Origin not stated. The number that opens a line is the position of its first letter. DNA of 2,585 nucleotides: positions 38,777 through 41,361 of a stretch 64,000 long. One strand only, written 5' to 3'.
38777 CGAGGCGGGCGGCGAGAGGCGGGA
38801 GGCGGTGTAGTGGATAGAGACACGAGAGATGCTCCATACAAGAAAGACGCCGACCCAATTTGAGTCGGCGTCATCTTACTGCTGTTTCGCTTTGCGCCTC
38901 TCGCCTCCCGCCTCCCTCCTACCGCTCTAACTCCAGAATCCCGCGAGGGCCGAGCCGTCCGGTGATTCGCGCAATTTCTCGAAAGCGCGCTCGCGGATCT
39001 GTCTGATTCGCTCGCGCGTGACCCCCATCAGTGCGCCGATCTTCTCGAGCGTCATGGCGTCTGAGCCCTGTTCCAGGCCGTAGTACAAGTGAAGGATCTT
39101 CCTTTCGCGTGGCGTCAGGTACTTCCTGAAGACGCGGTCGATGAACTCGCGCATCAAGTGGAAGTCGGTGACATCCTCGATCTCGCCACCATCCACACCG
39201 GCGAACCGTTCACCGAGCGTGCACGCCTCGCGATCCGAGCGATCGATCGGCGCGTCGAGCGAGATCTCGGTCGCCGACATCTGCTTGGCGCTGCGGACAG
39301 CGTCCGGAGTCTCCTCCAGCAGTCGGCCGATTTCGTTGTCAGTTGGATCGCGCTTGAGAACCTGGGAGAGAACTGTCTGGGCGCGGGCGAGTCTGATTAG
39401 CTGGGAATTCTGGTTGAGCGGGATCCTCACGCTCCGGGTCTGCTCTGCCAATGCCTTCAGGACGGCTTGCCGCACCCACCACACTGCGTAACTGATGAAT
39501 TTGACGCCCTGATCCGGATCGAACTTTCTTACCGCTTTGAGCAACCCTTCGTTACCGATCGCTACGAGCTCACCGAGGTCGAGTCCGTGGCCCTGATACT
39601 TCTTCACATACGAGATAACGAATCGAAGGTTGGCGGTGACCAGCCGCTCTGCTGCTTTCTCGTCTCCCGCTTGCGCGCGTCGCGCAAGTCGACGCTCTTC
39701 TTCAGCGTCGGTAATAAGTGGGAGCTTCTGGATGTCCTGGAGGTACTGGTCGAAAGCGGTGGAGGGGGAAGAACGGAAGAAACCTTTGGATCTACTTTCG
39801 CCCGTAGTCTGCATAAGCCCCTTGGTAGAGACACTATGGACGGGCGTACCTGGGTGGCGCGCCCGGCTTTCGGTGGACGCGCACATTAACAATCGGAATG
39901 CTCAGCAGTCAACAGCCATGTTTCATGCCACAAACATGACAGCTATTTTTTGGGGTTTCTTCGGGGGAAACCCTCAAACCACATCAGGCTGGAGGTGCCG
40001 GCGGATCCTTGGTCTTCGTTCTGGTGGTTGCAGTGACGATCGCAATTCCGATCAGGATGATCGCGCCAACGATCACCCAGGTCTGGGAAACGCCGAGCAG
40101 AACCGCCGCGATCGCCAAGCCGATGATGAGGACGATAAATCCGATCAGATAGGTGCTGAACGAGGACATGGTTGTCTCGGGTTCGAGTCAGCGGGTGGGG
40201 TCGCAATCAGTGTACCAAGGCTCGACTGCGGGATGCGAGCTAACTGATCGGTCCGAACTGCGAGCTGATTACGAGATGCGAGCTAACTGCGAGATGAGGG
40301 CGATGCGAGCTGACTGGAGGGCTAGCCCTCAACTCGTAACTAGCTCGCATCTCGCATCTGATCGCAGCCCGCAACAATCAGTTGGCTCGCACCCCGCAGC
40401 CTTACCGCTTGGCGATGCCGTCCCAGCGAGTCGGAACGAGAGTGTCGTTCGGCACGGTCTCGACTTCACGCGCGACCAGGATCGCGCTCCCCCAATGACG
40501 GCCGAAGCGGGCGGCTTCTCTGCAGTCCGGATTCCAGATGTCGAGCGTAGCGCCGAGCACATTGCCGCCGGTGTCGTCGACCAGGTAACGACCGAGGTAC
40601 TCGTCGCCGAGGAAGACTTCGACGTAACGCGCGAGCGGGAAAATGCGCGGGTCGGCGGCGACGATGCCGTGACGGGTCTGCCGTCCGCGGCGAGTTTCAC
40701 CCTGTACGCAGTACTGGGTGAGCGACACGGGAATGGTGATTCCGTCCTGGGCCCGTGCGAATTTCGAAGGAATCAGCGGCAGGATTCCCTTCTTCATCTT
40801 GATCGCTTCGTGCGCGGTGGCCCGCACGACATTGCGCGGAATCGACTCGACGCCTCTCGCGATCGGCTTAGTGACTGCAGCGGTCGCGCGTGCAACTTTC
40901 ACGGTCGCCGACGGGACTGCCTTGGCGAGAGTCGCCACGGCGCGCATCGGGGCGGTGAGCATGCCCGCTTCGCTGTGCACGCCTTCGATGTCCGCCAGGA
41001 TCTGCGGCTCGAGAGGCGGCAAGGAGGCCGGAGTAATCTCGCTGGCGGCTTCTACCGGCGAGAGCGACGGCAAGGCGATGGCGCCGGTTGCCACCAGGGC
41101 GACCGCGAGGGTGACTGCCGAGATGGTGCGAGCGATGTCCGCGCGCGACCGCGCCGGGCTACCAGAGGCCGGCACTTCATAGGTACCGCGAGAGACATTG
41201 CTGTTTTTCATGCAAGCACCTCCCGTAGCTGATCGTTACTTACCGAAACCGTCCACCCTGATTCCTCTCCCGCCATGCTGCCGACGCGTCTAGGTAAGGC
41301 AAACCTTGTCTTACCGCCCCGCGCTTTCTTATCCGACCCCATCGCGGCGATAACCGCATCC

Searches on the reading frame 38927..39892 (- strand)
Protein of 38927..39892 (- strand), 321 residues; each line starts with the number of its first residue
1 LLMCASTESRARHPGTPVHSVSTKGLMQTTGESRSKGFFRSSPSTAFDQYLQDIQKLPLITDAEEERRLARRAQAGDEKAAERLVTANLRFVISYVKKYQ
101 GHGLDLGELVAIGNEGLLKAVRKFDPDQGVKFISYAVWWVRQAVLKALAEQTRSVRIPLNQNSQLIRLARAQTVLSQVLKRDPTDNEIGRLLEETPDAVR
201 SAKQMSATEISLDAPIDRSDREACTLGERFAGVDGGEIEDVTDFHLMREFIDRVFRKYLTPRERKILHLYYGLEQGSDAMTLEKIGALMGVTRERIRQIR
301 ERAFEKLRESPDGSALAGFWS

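Call 50: search_protein_families(library=pfam, proteins=[window:38927-39892:-], max_evalue=0.0001)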
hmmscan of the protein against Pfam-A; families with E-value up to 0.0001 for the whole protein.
window:38927-39892:- (321 aa): 4 families
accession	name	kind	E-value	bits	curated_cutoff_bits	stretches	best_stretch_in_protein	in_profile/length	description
PF04542.20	Sigma70_r2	-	1.8e-17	63.3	24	1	84-153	1-70/71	Sigma-70 region 2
PF04545.22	Sigma70_r4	-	1.4e-15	56.9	24.1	1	259-309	5-50/50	Sigma-70, region 4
PF04539.22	Sigma70_r3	-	1.4e-10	41.5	25.3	1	164-220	2-58/78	Sigma-70 region 3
PF00140.25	Sigma70_r1_2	-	2.5e-08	34.2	22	1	48-78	4-33/34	Sigma-70 factor, region 1.2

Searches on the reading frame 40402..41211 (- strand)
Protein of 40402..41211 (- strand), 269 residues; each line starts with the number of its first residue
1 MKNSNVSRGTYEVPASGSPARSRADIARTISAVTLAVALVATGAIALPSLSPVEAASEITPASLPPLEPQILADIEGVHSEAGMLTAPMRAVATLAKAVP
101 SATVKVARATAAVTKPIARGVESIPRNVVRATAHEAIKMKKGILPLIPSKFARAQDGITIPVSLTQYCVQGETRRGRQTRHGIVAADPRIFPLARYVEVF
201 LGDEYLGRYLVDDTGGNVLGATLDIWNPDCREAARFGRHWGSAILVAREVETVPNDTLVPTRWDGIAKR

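Call 50: search_protein_families(library=pfam, proteins=[window:40402-41211:-], max_evalue=0.0001)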
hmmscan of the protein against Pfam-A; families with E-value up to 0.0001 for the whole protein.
window:40402-41211:- (269 aa): 1 family
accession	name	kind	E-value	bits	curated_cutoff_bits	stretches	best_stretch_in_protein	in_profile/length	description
PF06725.17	3D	-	4.8e-05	23.9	23.8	1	184-244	3-69/72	3D domain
